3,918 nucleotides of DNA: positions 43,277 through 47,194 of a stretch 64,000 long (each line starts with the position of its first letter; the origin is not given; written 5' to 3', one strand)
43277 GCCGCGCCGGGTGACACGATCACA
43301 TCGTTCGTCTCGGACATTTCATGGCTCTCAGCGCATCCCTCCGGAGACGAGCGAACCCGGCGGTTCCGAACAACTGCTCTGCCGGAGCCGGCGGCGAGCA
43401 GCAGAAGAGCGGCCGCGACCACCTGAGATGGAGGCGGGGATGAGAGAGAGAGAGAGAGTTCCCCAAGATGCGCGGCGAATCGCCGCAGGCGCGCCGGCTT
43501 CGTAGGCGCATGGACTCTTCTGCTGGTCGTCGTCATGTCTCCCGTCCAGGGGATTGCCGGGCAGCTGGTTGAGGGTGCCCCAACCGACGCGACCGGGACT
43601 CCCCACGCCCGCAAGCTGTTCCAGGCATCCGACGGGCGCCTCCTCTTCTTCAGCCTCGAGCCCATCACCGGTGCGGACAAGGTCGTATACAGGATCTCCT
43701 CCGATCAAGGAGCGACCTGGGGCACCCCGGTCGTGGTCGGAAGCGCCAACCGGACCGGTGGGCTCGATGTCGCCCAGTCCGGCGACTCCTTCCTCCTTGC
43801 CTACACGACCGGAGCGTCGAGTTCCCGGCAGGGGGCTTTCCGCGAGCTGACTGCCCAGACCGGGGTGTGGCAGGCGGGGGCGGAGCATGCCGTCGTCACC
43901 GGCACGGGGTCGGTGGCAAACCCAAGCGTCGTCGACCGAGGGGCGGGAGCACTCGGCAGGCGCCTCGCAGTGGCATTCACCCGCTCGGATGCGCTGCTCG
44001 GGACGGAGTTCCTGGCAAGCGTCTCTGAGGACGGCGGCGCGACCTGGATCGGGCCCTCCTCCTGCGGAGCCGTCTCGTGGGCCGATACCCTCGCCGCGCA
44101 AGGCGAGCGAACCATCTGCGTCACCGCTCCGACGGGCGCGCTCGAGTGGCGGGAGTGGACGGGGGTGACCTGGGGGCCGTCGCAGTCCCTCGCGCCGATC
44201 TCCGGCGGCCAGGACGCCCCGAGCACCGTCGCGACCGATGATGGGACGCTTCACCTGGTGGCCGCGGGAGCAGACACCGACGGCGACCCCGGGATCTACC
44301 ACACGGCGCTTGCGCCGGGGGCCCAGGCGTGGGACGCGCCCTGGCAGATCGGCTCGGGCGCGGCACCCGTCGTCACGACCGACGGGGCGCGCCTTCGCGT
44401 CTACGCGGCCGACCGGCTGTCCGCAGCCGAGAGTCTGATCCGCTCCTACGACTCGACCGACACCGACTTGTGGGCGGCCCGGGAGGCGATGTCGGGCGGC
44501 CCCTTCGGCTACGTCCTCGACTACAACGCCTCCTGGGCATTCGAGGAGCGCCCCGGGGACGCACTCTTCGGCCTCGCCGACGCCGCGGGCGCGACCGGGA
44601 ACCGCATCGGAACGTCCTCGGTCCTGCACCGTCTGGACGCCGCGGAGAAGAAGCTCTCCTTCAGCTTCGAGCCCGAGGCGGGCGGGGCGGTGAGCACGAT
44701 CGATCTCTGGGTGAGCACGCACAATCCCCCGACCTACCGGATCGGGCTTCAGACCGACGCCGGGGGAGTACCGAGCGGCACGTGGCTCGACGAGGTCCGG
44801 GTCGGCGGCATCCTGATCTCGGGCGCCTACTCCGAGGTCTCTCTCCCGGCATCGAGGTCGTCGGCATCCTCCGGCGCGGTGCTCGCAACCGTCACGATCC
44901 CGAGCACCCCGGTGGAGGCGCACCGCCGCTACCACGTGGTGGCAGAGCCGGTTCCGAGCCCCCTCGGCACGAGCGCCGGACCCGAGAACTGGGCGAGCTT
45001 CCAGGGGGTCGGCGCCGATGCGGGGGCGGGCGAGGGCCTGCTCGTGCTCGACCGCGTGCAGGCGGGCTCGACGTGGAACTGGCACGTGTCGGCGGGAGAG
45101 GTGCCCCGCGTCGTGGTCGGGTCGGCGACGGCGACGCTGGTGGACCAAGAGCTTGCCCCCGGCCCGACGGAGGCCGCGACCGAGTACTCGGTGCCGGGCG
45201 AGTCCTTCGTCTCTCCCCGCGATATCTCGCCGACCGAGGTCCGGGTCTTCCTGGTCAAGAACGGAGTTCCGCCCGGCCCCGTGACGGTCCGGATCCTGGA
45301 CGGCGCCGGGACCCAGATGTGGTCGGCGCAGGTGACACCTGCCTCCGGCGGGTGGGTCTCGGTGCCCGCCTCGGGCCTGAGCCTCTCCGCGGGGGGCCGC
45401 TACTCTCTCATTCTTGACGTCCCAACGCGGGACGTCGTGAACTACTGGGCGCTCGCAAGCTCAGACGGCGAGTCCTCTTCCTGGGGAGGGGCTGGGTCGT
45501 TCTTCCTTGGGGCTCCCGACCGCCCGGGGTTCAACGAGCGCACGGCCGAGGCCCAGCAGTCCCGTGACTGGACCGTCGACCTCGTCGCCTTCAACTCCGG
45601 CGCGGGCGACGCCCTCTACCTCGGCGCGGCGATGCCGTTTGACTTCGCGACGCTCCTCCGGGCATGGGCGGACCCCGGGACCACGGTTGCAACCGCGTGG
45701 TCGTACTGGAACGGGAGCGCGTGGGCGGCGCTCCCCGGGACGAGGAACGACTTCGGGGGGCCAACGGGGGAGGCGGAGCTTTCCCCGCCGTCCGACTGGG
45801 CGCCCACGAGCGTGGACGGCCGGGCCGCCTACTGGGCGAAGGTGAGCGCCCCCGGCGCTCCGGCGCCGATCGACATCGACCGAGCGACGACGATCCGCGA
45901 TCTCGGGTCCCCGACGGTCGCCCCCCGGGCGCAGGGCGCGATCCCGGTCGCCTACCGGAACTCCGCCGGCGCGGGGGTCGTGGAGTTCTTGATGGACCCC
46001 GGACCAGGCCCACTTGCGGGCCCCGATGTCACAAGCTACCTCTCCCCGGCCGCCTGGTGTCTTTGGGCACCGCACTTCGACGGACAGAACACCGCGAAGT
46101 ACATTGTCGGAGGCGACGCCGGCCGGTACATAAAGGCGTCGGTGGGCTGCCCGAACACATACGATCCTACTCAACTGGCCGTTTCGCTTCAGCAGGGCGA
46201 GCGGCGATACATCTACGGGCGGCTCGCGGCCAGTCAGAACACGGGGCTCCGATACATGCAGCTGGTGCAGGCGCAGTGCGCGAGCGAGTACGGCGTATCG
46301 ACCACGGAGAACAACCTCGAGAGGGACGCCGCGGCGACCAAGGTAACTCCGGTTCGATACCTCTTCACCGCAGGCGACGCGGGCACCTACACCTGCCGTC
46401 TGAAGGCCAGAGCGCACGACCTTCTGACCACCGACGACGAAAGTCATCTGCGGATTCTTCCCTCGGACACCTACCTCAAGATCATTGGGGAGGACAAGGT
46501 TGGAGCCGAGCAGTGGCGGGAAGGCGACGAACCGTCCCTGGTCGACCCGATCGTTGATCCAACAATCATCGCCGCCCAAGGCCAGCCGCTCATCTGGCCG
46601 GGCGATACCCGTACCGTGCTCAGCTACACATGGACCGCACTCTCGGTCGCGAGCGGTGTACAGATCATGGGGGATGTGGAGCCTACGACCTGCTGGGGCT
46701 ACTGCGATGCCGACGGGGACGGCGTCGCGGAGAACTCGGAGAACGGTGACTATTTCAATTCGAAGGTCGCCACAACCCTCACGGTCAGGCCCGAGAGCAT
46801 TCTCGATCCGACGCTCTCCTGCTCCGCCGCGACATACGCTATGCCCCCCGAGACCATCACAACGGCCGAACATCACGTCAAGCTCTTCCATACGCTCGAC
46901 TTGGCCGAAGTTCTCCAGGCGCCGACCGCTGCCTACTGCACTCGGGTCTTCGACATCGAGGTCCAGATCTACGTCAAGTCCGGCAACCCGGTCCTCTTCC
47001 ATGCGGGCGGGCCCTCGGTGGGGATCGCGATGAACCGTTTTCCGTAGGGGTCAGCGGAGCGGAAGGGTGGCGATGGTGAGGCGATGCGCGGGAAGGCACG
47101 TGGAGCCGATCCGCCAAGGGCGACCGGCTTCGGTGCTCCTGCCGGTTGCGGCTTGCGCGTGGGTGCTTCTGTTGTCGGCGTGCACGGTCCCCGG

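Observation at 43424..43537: (GA)8 microsatellite at the 5' end of the giant BNR-repeat protein gene puts its signal peptide out of frame: a candidate slipped-strand phase switch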

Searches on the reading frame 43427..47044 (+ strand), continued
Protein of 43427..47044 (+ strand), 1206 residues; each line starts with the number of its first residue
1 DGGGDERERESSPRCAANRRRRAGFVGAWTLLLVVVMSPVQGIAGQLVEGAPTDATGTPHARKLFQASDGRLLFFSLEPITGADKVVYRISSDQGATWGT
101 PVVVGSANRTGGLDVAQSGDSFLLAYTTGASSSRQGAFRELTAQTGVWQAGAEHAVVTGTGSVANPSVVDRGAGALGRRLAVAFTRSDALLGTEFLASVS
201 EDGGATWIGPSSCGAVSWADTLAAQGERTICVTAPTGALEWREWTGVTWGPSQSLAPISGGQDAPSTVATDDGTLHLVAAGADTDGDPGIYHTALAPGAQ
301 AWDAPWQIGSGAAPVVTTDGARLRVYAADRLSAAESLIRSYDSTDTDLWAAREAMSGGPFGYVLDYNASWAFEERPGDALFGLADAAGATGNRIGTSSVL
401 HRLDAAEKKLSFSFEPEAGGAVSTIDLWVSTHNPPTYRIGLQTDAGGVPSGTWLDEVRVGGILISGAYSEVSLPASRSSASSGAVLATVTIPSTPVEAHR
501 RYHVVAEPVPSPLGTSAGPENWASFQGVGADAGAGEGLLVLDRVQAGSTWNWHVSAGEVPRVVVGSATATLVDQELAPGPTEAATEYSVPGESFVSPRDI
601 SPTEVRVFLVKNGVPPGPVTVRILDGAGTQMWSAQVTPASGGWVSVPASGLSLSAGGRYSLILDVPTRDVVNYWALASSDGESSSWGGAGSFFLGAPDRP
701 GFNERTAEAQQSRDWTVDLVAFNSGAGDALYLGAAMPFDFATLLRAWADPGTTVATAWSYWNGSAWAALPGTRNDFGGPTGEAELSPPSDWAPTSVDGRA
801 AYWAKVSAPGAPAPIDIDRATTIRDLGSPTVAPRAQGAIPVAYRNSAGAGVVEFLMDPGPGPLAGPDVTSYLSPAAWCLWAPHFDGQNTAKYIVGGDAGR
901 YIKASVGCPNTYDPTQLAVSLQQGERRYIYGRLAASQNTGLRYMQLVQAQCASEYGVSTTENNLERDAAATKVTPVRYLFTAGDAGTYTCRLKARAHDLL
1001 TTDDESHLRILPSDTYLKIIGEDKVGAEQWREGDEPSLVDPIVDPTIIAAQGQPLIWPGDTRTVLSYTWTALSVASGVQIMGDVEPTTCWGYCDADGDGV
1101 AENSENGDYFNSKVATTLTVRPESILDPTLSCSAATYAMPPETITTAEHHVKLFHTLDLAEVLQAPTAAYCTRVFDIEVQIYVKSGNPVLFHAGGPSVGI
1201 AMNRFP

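Call 63: find_encoding_contigs(protein=P0007, flank=6000, max_places=4)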
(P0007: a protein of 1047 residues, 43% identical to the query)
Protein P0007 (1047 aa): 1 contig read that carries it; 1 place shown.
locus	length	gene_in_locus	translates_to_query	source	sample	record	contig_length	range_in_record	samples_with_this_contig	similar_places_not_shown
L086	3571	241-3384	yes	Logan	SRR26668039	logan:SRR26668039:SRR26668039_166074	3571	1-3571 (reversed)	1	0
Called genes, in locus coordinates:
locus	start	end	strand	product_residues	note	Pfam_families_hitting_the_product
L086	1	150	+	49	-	?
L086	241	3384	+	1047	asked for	PF13088:BNR_2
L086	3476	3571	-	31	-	?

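Call 67: search_solved_structures(query=A2, max_evalue=1)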
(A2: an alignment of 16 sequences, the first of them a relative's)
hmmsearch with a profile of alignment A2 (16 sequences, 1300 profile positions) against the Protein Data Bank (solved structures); distinct sequences matched with E-value up to 1: 28.
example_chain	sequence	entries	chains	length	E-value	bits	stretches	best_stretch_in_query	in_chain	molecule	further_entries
8gn6_C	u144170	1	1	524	8.1e-05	23.6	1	194-256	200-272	Sialidase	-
8gn6_A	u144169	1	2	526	8.1e-05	23.6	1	194-256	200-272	Sialidase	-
8feb_A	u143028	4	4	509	8.4e-05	23.6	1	194-256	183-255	Sialidase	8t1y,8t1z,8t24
8t26_A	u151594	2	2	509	8.6e-05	23.5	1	194-256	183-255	Sialidase, putative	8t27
2bf6_A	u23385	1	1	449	0.00094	20.1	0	193-261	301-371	EXO-ALPHA-SIALIDASE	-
2vk5_A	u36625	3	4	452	0.00097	20.1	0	193-261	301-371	EXO-ALPHA-SIALIDASE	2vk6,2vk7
8u2a_A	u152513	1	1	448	0.0011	19.9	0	193-261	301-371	Exo-alpha-sialidase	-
8u5o_A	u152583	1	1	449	0.0011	19.9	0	193-261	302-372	Exo-alpha-sialidase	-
4yw1_A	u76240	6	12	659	0.0012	19.8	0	210-233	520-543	Neuraminidase C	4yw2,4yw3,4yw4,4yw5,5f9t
4yz1_A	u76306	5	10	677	0.0013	19.7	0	210-233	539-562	Putative neuraminidase | Sialidase NanC | Neuraminidase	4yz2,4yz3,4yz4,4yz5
5tsp_A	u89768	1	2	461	0.0013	19.6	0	193-244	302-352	Sialidase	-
8du5_A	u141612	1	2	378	0.0023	18.8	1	195-340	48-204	Sialidase-1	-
2mcm_A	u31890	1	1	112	0.0058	17.5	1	602-699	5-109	MACROMOMYCIN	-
8xve_R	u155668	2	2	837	0.01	16.6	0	193-260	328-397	Exo-alpha-sialidase,Endothelin receptor type B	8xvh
8xql_R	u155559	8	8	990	0.019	15.8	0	193-259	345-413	Exo-alpha-sialidase,Taste receptor type 2 member 14,LgBiT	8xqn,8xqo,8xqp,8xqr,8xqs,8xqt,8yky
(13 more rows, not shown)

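Call 68: search_protein_families(library=pfam, alignment_id=A2, max_evalue=0.01)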
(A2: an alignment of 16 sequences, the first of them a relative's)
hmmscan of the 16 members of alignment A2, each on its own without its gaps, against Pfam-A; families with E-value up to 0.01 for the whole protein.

A. member 1, P0001 (1170 aa): 1 family
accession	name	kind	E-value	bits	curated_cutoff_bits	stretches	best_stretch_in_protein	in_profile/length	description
PF13088.12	BNR_2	-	0.00012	21.9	31.4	1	28-176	56-203/277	BNR repeat-like domain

B. families by the number of members that match (of 16 scanned): 4 families
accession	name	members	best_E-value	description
PF13088.12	BNR_2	11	3.2e-10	BNR repeat-like domain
PF03372.29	Exo_endo_phos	1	0.00031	Endonuclease/Exonuclease/phosphatase family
PF19077.6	Big_13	1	0.00033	Bacterial Ig-like domain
PF02983.19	Pro_Al_protease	1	0.0076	Alpha-lytic protease prodomain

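Call 82: predict_structure(alignment_id=A2)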
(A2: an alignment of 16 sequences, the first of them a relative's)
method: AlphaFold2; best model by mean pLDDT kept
length: 1170 residues; sequences in the alignment: 16
mean_pLDDT: 70.3   pTM: 0.61
mean pLDDT of the five models: 70.3, 67.0, 67.0, 66.3, 66.0
residues with pLDDT >= 90: 317; 70-90: 411; 50-70: 127; < 50: 315
segments of 3 or more residues with pLDDT < 50: 1-11, 442-445, 824-1076, 1088-1095, 1110-1115, 1130-1132, 1147-1170
pLDDT, mean of each block of 10 residues (from residue 1): 32 51 78 87 83 85 86 81 90 81 88 89 73 89 90 76 89 84 82 83 84 83 73 90 76 84 86 86 87 78 82 73 85 88 89 88 91 95 94 91 96 94 87 88 61 95 96 80 90 86 91 89 93 88 88 91 93 89 92 94 92 92 93 84 72 76 87 59 82 90 86 76 96 88 86 91 93 86 83 85 80 67 40 26 23 25 29 29 33 30 27 33 27 36 40 37 31 35 34 29 33 37 38 38 46 35 34 46 54 50 53 49 54 50 51 38 28
secondary structure, 60 per line:
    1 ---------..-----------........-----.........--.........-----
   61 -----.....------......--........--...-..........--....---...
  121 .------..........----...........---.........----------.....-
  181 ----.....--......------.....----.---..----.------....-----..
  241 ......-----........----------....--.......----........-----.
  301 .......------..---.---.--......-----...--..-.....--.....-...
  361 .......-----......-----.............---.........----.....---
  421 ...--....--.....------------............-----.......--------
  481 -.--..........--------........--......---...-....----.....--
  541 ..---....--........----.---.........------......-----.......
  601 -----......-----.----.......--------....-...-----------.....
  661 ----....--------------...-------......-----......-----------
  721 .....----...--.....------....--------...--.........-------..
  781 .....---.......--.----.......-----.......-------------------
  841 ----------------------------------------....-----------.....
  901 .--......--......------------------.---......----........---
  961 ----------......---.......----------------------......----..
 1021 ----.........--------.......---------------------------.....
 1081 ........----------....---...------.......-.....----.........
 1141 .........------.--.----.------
elements in order (helices of 4 or more, strands of 3 or more residues): E26-30 E36-44 E47-55 E66-70 E77-82 E85-92 E99-108 E111-114 E118-121 E128-137 E142-152 E156-164 E175-179 E185-189 E192-197 E204-208 E230-233 E239-246 E252-259 E270-273 E276-282 E287-294 E300-307 E326-331 E337-339 E345-349 E352-356 E358-367 E373-378 E384-396 E400-408 E413-417 E421-423 E426-429 E432-436 E449-460 E466-472 E485-494 E503-510 E513-518 E522-524 E526-529 E534-538 E546-549 E552-559 E568-576 E583-588 E594-600 E606-611 E622-628 E637-640 E642-644 E656-660 E665-668 E683-685 E693-698 E704-709 E721-725 E730-732 E735-739 E746-749 E758-760 E763-771 E779-785 E789-795 E803-809 E815-821 E881-884 E896-901 E904-909 E912-917 E940-945 E950-957 E971-976 E980-986 H1009-1014 E1025-1033 E1042-1048 E1076-1088 E1099-1102 E1106-1108 E1115-1121 H1123-1127 E1135-1149

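Call 84: fold_search(model_id=the predicted structure, library=pdb)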
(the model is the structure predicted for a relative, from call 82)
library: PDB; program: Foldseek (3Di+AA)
matches with E <= 10: 1076; with E <= 0.001: 213
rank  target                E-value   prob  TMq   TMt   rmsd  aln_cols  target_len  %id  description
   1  1w8o_A                3.7e-11  1.00  0.19  0.35  31.3       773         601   12  Contribution of the Active Site Aspartic Acid to Catalysis in the Bacterial Neuraminidase from Micromonospora viridifa (released 2004-09-29)
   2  8q83_D                1.7e-09  1.00  0.20  0.62   4.3       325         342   18  Photorhabdus laumondii lectin PLL5 in complex with alpha-methyl-fucoside (released 2025-03-05)
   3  8q83_A                6.0e-09  1.00  0.21  0.63   4.3       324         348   19  Photorhabdus laumondii lectin PLL5 in complex with alpha-methyl-fucoside (released 2025-03-05)
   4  8q82_A                1.0e-08  1.00  0.21  0.66   3.9       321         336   18  Photorhabdus laumondii lectin PLL4 in complex with alpha-methyl-fucoside (released 2025-03-05)
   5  7byv_A                1.2e-08  1.00  0.15  0.35  26.9       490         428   10  Crystal structure of exo-beta-1,3-galactanase from Phanerochaete chrysosporium Pc1,3Gal43A E208Q with beta-1,3-galacto (released 2020-11-04)
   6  8hcj_C                1.7e-08  1.00  0.15  0.35  29.5       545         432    9  Structure of GH43 family enzyme, Xylan 1, 4 Beta- xylosidase from pseudopedobacter saltans (released 2023-11-15)
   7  3h6j                  3.0e-08  1.00  0.18  0.41  25.7       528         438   13  Crystal structure of a putative neuraminidase from Pseudomonas aeruginosa (released 2009-05-12)
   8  7byx_A                3.0e-08  1.00  0.15  0.35  26.6       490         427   10  Crystal structure of exo-beta-1,3-galactanase from Phanerochaete chrysosporium Pc1,3Gal43A E208A with beta-1,3-galacto (released 2020-11-04)
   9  7bys_A                4.1e-08  1.00  0.15  0.35  27.4       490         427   10  Crystal structure of exo-beta-1,3-galactanase from Phanerochaete chrysosporium Pc1,3Gal43A apo form (released 2020-11-04)
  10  2w38                  7.7e-08  1.00  0.18  0.42  25.6       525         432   13  Crystal structure of the pseudaminidase from Pseudomonas aeruginosa (released 2008-12-23)
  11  9e8a_A                1.2e-07  1.00  0.18  0.22  32.7      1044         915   10  Integrin aIIbb3 bent conformation from human platelet membrane crude preparation (released 2025-10-15)
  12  8hls_A                2.1e-07  1.00  0.15  0.28  28.4       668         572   12  Crystal structure of the sialidase Am1547 from A.muciniphila (released 2024-06-05)
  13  1eus                  2.2e-07  1.00  0.18  0.51   5.8       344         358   16  SIALIDASE COMPLEXED WITH 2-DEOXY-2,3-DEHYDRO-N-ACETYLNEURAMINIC ACID (released 1997-01-11)
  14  9efk_M                2.7e-07  1.00  0.14  0.18  26.3       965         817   10  Cryo-EM structure of the portal-tail complex of LME-1 phage (released 2025-04-16)
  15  8hhv_A                2.9e-07  1.00  0.14  0.27  30.5       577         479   10  endo-alpha-D-arabinanase EndoMA1 from Microbacterium arabinogalactanolyticum (released 2023-08-16)
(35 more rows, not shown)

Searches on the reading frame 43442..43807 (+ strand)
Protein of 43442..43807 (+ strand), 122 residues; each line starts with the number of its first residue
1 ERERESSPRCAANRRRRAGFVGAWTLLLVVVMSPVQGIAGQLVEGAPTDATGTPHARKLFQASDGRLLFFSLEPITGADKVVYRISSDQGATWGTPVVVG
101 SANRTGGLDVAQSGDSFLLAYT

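Call 21: search_protein_families(library=ncbifam, proteins=[window:43442-43807:+], max_evalue=10)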
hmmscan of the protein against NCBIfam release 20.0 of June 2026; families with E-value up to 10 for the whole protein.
seq(122 aa): 0 families
